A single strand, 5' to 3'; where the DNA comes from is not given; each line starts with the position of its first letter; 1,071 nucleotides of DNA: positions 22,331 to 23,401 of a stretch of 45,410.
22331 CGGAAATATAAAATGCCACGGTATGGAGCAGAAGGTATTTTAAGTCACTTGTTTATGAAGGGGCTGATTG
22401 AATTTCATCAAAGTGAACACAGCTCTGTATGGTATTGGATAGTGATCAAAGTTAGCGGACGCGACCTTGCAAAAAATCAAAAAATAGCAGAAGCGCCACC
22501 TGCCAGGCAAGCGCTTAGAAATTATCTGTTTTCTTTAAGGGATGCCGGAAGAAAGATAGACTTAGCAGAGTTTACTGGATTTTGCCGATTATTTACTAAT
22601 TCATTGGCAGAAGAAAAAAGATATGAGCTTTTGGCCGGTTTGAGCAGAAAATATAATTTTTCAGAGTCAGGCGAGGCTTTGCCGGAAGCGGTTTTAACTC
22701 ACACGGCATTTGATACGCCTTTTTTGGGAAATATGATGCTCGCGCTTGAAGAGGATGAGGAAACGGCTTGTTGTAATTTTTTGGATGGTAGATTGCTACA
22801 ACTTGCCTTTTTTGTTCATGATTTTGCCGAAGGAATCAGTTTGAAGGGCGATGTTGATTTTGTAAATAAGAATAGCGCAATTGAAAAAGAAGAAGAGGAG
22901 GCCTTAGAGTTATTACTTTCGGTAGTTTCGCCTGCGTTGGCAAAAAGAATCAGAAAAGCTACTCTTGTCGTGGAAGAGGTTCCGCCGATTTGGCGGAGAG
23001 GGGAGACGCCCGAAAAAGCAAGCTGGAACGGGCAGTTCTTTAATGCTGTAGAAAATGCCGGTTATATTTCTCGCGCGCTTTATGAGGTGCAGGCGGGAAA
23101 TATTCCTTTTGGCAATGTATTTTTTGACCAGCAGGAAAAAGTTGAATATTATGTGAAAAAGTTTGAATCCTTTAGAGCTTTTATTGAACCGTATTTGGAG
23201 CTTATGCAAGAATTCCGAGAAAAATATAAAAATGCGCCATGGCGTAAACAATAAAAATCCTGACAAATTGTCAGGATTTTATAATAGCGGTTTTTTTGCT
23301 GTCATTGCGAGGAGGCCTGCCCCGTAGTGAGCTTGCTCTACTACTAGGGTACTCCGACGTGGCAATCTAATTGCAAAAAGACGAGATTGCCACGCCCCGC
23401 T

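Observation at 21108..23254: Adjacent paralogous HD-like proteins with incomplete, partly complementary metal-ligand sets, one fused to a winged-helix domain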

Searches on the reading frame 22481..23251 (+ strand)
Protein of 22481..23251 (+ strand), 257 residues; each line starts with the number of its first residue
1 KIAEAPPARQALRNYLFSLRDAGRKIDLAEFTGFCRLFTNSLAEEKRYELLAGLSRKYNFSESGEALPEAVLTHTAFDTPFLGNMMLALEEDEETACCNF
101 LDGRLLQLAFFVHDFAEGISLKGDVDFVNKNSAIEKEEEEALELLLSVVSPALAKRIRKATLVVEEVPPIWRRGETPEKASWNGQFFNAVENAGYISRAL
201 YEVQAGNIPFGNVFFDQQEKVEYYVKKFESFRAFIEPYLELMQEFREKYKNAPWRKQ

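Call 38: find_related_loci(query=A4, collection=genome_contigs, flank=6000)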
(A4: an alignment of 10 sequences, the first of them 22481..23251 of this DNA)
Query A4 (257 aa) in genome_contigs; peptide patterns used: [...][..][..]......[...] (x = any residue, [..] = any of these).
114 stretches matched a pattern, but none encodes a relative of the query by tblastn (E <= 1e-3).

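Call 85: search_solved_structures(query=A4, max_evalue=1, show_alignments=2)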
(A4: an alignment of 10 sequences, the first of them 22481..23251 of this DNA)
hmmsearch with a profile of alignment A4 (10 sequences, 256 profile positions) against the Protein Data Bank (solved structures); distinct sequences matched with E-value up to 1: 11.
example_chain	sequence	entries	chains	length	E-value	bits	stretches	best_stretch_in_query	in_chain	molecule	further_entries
1xx7_A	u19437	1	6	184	4.1e-06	29.5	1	65-161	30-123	oxetanocin-like protein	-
3mzo_A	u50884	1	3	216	4.4e-05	26.2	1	60-240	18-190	Lin2634 protein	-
2cqz_A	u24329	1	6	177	0.00047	22.8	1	65-154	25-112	177aa long hypothetical protein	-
4l1j_A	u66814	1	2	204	0.0017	21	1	103-158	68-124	HD domain-containing protein 2 | HD domain-containing protein 2 (Phosphorylate)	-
4dmb_A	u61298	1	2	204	0.0018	20.9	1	103-157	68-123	HD domain-containing protein 2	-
2paq_A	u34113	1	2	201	0.0031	20.1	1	68-143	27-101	5'-deoxynucleotidase YfbR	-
5yox_A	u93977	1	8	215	0.0072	18.9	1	53-135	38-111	HD domain-containing protein YGL101W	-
5tk6_A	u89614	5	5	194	0.048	16.2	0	71-140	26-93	OxsA protein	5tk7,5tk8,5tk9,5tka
4l7e_A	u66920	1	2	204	0.058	15.9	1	103-157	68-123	HD domain-containing protein 2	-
2par_A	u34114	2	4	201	0.066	15.7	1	68-143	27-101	5'-deoxynucleotidase YfbR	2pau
8g2z_0E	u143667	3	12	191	0.22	14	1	7-56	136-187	RIB22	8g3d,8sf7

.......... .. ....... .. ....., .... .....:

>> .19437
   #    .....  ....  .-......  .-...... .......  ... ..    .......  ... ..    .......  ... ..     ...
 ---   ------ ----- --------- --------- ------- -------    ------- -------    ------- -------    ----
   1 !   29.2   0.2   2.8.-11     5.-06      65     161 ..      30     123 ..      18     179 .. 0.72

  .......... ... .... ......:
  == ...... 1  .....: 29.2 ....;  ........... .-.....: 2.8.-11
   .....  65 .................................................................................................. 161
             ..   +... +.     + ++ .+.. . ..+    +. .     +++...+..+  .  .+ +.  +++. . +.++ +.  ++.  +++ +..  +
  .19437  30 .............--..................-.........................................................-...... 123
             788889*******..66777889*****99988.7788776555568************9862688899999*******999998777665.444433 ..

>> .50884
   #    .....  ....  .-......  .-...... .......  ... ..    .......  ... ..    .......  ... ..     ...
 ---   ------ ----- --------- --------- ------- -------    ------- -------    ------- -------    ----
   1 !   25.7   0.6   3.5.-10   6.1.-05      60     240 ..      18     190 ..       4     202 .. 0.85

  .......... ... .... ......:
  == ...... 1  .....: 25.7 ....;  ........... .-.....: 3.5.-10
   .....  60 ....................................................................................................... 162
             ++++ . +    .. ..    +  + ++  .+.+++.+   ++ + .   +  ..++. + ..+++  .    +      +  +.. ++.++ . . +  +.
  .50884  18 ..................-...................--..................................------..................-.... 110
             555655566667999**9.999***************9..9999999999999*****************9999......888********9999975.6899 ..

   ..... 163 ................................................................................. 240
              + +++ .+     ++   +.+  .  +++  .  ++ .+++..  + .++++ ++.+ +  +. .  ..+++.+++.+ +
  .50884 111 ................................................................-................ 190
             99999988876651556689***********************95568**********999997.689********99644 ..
